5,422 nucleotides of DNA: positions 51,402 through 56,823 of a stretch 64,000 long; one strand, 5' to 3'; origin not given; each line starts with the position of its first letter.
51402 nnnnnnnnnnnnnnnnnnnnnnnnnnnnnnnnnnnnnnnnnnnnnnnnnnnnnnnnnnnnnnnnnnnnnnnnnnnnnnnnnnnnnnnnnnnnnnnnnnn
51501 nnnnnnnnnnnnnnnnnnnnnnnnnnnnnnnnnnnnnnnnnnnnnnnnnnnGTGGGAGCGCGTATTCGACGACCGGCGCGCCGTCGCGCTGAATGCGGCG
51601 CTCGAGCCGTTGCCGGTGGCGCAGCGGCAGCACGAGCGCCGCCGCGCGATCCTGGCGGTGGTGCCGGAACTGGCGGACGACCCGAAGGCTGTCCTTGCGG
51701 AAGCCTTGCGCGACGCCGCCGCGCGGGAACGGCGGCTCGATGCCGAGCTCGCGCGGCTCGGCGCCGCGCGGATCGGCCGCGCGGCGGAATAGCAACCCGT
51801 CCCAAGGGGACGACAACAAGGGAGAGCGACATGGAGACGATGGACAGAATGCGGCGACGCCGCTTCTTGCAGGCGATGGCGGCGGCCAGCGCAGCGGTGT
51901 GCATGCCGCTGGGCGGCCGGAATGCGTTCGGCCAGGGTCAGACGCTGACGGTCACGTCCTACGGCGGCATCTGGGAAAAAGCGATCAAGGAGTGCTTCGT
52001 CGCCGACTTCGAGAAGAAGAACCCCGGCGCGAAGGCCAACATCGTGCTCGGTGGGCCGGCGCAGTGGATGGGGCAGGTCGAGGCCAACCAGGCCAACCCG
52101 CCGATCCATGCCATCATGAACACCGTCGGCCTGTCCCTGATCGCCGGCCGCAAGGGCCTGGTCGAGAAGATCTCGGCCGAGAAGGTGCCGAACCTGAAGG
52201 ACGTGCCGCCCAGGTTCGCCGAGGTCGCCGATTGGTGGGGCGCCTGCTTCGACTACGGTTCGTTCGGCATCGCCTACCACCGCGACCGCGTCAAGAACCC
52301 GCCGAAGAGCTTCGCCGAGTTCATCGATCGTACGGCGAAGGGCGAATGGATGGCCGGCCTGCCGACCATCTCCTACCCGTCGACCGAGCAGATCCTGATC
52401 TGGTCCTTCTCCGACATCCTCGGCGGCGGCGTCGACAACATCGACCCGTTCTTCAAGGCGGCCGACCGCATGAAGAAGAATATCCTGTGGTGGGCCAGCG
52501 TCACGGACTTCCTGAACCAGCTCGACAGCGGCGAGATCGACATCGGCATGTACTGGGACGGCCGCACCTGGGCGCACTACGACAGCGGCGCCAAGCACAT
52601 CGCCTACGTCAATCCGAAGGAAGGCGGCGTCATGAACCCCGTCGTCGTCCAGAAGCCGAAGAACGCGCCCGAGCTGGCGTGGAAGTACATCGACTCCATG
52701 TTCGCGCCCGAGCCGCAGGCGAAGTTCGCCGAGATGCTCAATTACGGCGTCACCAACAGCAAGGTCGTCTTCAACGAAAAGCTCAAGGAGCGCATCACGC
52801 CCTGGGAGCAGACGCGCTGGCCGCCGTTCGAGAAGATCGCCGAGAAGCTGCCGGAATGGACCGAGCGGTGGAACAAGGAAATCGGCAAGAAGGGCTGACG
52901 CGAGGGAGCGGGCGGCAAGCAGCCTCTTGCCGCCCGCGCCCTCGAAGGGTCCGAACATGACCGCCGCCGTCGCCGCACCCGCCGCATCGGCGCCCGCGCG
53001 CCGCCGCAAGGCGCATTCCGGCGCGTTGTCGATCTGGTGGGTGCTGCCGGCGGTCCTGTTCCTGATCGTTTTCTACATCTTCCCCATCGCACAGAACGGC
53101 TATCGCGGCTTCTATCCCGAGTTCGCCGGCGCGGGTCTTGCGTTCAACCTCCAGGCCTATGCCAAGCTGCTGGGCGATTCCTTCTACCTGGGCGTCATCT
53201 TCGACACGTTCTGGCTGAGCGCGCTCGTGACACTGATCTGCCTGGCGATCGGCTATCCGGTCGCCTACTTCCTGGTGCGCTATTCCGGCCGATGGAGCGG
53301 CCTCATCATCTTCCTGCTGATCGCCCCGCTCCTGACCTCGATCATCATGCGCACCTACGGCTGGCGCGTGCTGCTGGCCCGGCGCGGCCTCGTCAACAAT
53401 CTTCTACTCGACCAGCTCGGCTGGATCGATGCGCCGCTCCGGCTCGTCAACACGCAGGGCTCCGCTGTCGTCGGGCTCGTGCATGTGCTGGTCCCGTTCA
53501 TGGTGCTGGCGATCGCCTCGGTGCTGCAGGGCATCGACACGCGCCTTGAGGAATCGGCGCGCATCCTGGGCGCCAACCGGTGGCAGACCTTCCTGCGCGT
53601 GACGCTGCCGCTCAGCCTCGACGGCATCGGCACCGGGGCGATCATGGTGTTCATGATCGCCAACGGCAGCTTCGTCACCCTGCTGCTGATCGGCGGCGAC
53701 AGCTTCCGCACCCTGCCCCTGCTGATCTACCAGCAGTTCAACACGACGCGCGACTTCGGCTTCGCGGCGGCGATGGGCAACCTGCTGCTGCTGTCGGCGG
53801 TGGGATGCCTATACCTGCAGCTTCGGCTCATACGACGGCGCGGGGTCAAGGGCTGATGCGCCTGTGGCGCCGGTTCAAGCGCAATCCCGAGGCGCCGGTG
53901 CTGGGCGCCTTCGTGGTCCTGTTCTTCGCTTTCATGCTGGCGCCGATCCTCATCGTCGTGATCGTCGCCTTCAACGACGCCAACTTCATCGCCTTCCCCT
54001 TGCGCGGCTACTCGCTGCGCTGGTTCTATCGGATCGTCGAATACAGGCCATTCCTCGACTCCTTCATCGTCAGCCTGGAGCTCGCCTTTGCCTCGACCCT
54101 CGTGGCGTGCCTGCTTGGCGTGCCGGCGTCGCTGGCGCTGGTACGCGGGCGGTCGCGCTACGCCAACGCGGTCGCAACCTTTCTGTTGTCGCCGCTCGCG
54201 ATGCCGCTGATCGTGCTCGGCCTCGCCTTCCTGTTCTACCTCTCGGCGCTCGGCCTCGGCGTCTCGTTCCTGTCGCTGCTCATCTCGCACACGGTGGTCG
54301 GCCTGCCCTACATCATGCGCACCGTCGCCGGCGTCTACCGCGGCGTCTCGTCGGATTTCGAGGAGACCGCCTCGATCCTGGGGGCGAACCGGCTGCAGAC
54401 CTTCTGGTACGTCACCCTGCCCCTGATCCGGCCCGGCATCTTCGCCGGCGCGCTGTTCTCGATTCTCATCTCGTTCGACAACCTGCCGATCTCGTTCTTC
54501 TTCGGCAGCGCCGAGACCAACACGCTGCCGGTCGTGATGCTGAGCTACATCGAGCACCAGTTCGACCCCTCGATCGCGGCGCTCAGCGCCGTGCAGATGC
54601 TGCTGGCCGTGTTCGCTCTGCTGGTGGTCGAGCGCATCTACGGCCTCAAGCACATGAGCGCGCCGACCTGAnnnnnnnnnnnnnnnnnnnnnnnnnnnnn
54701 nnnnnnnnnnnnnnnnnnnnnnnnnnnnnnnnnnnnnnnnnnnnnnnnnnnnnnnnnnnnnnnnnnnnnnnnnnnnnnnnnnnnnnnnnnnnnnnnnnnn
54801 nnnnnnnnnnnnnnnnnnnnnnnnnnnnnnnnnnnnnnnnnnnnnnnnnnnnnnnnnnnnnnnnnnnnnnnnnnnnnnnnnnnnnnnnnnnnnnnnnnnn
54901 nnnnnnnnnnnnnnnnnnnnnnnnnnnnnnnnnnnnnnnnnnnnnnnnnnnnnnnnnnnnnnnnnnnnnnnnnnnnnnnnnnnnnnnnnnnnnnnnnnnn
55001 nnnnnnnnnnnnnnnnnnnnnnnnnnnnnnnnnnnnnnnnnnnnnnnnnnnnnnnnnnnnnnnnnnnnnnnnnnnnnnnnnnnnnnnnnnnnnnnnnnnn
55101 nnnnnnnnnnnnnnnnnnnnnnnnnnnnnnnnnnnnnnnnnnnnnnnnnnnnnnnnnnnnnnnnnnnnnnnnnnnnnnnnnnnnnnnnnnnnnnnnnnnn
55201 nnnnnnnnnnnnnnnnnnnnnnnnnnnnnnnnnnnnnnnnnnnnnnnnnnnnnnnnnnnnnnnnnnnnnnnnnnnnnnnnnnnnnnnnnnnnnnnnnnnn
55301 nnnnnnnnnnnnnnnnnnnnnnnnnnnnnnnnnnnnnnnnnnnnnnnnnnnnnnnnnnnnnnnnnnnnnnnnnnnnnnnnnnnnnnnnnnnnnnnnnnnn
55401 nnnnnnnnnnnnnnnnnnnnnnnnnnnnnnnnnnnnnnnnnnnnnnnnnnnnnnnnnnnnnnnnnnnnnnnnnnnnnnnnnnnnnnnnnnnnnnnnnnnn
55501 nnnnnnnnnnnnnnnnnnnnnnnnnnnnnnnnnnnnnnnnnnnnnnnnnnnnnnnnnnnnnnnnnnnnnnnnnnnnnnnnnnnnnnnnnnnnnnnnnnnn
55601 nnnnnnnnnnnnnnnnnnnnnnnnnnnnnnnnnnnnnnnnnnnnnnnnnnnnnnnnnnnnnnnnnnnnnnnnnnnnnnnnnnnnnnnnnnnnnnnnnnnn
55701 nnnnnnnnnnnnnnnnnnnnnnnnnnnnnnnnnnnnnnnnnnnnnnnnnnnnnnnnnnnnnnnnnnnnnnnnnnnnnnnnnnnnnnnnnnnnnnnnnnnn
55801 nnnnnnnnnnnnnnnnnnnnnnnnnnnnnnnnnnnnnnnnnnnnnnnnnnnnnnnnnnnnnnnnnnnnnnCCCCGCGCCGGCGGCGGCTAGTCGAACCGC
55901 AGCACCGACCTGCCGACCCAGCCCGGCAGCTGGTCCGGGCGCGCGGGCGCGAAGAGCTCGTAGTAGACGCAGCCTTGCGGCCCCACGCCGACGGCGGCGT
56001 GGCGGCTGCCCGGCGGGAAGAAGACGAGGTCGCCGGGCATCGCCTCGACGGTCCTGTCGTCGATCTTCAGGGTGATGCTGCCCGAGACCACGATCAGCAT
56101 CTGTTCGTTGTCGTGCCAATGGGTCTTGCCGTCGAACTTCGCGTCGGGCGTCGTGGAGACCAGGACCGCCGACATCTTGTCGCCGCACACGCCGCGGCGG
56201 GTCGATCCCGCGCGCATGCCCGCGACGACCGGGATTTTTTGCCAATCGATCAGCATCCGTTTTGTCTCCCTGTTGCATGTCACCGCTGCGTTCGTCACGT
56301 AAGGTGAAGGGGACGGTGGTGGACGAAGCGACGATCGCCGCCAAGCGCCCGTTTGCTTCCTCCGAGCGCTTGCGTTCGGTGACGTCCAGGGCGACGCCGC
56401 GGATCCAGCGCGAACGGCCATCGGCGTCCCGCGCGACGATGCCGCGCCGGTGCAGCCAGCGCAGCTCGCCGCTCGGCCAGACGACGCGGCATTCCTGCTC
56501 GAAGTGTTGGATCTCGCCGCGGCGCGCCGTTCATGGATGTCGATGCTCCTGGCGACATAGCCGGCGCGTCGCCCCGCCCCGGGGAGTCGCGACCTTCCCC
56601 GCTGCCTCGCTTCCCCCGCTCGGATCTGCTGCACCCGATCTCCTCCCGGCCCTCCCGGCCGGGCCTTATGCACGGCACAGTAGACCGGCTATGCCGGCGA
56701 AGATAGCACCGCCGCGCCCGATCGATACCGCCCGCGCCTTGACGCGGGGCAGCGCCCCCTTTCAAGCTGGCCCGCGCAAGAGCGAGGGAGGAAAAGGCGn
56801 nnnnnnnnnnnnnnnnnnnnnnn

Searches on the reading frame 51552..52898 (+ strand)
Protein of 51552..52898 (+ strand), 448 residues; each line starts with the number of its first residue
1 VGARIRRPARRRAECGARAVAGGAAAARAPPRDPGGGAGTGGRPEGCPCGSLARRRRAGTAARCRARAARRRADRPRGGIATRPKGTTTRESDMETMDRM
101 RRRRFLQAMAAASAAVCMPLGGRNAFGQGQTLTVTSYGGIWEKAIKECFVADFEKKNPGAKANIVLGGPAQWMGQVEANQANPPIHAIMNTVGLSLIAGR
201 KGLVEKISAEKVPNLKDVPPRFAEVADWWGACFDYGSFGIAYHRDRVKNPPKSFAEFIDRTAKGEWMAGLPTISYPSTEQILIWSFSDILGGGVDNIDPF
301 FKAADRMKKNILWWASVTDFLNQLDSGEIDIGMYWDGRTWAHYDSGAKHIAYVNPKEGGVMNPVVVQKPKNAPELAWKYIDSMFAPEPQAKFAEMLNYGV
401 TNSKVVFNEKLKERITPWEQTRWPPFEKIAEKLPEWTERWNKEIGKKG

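Call 35: search_protein_families(library=pfam, proteins=[window:51552-52898:+], max_evalue=0.00001)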
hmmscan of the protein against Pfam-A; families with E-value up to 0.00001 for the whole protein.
window:51552-52898:+ (448 aa): 4 families
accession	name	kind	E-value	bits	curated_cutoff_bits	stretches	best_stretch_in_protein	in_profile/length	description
PF13416.11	SBP_bac_8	-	1.5e-19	71.3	27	1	150-411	3-271/279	Bacterial extracellular solute-binding protein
PF13343.11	SBP_bac_6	-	3.8e-17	63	24.6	1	200-431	26-244/245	Bacterial extracellular solute-binding protein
PF01547.30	SBP_bac_1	-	3.7e-11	44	26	1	141-390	10-307/307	Bacterial extracellular solute-binding protein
PF13531.11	SBP_bac_11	-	2.9e-07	31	25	0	304-393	130-222/227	Bacterial extracellular solute-binding protein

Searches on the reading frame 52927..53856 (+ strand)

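Call 35: search_protein_families(library=pfam, proteins=[window:52927-53856:+], max_evalue=0.00001)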
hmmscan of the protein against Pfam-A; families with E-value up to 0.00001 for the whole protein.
window:52927-53856:+ (309 aa): 1 family
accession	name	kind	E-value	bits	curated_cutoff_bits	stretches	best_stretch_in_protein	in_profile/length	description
PF00528.27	BPD_transp_1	-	3.8e-13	50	26.4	1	130-303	27-180/184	Binding-protein-dependent transport system inner membrane component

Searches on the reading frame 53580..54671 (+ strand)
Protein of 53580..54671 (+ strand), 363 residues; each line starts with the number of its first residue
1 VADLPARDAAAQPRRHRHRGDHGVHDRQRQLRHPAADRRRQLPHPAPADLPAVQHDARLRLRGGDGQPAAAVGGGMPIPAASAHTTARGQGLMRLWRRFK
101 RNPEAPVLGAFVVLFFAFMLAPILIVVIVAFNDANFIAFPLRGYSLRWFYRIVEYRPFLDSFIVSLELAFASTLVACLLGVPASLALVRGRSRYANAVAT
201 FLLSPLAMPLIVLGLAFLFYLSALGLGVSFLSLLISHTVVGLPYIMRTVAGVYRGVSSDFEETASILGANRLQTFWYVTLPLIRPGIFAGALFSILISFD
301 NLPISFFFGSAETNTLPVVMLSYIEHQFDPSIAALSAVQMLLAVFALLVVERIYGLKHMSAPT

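Call 35: search_protein_families(library=pfam, proteins=[window:53580-54671:+], max_evalue=0.00001)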
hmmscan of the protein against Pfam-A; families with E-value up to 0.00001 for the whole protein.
window:53580-54671:+ (363 aa): 1 family
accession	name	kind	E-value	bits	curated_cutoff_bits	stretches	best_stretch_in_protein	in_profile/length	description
PF00528.27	BPD_transp_1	-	4.3e-13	49.8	26.4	1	183-348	8-173/184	Binding-protein-dependent transport system inner membrane component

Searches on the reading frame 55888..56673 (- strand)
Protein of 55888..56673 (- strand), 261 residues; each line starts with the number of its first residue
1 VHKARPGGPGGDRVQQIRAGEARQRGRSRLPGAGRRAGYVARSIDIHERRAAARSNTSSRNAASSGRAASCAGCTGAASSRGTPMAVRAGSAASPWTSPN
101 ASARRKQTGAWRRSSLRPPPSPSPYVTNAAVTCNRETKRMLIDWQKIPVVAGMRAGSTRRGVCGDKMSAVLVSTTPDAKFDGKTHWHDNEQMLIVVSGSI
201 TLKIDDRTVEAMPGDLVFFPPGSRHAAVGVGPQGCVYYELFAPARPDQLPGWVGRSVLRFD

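Call 71: search_protein_families(library=pfam, proteins=[window:55888-56673:-], max_evalue=0.00001)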
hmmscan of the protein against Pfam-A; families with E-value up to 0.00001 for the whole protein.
window:55888-56673:- (261 aa): 2 families
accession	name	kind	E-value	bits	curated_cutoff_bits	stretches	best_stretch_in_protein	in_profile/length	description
PF07883.17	Cupin_2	-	4.2e-13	49.3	27.2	1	181-238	10-67/70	Cupin domain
PF02311.25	AraC_binding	-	3.3e-09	37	21.1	1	183-238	17-72/135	AraC-like ligand binding domain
